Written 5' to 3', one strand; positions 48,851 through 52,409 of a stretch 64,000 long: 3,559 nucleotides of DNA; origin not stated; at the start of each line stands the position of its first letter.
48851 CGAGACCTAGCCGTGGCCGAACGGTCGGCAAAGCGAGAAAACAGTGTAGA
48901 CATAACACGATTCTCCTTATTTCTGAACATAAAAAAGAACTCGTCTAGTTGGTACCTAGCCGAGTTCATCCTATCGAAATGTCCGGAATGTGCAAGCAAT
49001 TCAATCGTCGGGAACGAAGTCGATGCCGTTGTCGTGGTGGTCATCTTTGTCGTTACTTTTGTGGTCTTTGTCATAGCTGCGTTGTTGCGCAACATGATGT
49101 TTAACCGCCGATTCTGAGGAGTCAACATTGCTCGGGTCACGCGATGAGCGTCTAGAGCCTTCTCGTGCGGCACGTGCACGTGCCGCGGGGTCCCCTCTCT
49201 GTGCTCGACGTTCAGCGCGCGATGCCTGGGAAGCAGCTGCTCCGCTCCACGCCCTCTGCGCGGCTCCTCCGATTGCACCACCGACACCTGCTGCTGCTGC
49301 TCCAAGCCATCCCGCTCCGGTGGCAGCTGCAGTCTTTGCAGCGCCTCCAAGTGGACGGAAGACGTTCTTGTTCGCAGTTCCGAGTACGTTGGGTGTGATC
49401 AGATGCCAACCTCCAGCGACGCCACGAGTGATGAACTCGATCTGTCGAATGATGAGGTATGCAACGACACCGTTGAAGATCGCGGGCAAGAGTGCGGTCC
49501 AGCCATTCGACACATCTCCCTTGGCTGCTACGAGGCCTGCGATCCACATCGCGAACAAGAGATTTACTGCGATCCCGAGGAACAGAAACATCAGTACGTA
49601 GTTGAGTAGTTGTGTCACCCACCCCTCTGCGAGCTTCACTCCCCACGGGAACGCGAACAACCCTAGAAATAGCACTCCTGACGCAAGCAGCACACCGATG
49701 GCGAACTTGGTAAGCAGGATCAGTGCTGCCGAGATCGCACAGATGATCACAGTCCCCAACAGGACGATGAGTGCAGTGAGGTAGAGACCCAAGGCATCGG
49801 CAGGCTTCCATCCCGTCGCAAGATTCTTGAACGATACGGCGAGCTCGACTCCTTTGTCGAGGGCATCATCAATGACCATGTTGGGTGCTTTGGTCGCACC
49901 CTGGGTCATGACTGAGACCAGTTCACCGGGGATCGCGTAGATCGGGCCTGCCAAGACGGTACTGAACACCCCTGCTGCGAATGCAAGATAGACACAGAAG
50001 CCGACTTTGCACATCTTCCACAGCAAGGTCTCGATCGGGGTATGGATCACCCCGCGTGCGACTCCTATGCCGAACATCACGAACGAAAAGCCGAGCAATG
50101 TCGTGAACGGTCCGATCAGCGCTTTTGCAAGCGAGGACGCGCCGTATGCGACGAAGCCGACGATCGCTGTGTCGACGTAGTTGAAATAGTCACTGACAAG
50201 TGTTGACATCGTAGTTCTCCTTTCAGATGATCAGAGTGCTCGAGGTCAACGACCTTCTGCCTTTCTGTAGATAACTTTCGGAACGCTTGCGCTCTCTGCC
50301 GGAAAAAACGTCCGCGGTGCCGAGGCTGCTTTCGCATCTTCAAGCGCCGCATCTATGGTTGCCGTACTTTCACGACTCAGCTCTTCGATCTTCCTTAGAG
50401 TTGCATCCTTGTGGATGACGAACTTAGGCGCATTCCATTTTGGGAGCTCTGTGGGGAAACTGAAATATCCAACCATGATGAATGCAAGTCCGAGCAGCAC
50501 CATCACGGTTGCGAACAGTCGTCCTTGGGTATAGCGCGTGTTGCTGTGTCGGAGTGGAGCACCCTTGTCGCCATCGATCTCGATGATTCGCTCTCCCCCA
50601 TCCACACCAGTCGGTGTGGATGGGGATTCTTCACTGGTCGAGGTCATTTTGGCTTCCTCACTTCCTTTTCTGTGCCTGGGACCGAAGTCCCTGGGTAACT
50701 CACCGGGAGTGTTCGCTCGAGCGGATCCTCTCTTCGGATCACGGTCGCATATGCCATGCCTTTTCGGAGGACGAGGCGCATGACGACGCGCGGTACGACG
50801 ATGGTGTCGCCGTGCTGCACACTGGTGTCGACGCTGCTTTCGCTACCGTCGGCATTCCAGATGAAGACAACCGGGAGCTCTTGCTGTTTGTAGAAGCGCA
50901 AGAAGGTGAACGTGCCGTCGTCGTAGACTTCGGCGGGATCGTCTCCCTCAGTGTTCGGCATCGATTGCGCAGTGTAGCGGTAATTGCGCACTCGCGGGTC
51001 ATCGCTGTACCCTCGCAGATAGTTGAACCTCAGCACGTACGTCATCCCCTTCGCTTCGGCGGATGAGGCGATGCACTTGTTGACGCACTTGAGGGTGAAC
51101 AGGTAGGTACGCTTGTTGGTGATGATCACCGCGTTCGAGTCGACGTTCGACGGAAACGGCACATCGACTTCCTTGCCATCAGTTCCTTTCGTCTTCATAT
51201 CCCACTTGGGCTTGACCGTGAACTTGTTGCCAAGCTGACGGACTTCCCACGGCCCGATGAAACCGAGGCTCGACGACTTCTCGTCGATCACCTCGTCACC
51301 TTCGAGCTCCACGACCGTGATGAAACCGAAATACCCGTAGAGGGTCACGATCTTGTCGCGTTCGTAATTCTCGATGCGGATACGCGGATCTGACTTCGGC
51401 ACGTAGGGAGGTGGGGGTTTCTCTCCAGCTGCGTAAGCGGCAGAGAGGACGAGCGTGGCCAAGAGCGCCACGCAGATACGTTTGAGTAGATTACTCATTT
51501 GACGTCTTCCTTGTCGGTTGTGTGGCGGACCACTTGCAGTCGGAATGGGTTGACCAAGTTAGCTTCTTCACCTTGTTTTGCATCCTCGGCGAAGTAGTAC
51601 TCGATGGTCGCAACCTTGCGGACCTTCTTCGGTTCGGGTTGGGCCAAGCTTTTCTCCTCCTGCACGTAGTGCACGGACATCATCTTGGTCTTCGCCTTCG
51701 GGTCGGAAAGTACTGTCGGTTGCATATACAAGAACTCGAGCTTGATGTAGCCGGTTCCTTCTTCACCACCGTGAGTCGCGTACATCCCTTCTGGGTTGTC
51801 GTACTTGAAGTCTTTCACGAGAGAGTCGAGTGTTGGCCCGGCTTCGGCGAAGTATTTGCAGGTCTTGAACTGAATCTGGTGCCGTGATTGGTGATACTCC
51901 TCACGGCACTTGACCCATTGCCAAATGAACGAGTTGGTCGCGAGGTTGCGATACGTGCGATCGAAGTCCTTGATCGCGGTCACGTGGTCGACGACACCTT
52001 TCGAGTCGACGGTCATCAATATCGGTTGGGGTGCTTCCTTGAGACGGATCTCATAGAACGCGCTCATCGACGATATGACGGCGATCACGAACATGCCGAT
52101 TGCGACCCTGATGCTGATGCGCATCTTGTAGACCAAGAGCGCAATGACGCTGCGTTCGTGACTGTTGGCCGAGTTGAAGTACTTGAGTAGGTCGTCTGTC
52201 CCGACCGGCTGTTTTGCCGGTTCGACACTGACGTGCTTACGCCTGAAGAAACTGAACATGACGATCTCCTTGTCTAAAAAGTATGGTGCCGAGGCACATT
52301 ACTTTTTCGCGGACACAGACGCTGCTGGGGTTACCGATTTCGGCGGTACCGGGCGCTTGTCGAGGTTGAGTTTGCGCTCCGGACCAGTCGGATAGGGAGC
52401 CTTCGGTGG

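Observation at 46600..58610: GC-rich island with a near-complete VirB/Trb T4SS ending beside tRNA-Leu, without relaxase, coupling protein or integrase in view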

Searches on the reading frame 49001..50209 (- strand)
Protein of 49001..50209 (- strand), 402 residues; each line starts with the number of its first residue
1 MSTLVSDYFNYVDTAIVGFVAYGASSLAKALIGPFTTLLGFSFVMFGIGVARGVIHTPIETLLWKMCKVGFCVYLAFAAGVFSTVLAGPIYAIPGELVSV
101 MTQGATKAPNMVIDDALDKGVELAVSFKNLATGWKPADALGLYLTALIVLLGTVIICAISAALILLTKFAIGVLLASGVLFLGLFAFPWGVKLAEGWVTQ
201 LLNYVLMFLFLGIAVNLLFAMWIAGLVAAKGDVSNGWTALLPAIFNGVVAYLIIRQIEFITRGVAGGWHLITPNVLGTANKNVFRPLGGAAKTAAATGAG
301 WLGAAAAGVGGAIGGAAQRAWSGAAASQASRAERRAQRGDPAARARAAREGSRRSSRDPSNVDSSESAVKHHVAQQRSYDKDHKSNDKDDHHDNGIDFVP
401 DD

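Call 4: search_protein_families(library=pfam, proteins=[window:49001-50209:-], max_evalue=0.01)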
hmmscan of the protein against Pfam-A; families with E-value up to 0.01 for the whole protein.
window:49001-50209:- (402 aa): 1 family
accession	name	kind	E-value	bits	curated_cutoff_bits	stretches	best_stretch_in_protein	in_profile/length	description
PF04610.19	TrbL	-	5e-22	79.2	25.9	1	42-255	4-213/215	TrbL/VirB6 plasmid conjugal transfer protein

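Call 55: search_protein_families(library=ncbifam, proteins=[window:49001-50209:-], max_evalue=0.001)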
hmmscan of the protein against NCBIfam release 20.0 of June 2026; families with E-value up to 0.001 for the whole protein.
window:49001-50209:- (402 aa): 0 families

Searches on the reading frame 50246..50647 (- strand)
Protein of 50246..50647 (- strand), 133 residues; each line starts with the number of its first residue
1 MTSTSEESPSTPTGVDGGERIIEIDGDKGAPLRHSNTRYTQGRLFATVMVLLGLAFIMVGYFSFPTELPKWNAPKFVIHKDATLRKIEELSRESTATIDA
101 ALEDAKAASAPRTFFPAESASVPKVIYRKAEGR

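Call 4: search_protein_families(library=pfam, proteins=[window:50246-50647:-], max_evalue=0.01)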
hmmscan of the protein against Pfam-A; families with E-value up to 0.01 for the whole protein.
window:50246-50647:- (133 aa): 0 families

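Call 55: search_protein_families(library=ncbifam, proteins=[window:50246-50647:-], max_evalue=0.001)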
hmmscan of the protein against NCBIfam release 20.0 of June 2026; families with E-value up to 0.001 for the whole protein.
window:50246-50647:- (133 aa): 0 families
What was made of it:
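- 50246..50647 (-): 133-aa single-TM orphan protein between VirB9 and VirB6. No Pfam or NCBIfam hit (calls 4, 55).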

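Call 83: search_protein_representatives(protein=window:50246-50647:-)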
Query: 133 residues. Proteins with E-value up to 0.001 (for the whole library): 2; up to 1e-10: 2; up to 1e-30: 1. The best 2 are listed.
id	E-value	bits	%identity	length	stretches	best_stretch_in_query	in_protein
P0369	4.1e-78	276.0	97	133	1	1-133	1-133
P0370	5.9e-25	104.2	33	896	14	72-99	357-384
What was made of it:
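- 50246..50647 (-): Only its own cluster was found among 1.84 billion representatives (call 83).
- Tried and rejected: The 133-aa protein has no detectable relatives beyond its own cluster (call 83), so no function could be assigned.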

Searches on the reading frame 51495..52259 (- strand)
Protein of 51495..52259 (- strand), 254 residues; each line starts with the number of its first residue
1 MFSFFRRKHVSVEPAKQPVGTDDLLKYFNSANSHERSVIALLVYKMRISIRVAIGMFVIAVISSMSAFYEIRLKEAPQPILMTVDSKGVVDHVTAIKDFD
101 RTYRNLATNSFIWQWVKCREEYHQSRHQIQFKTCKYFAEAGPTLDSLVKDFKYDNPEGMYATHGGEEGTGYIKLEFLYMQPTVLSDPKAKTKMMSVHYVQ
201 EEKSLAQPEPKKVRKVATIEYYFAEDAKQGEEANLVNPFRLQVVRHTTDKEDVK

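Call 4: search_protein_families(library=pfam, proteins=[window:51495-52259:-], max_evalue=0.01)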
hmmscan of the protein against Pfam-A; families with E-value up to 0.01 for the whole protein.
window:51495-52259:- (254 aa): 1 family
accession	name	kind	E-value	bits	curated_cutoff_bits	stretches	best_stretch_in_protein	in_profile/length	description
PF04335.19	VirB8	-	1.1e-14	55.2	23.2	1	42-251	13-213/213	VirB8 protein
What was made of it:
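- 51495..52259 (-): VirB8. PF04335, E 1e-14 (call 4)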

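Call 55: search_protein_families(library=ncbifam, proteins=[window:51495-52259:-], max_evalue=0.001)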
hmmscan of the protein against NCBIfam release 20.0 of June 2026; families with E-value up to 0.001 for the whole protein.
window:51495-52259:- (254 aa): 1 family
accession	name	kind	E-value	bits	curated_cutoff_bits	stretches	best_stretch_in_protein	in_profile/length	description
NF010439.0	PRK13865.1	equivalog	6.7e-05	22.5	188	1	51-158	38-147/237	type IV secretion system protein VirB8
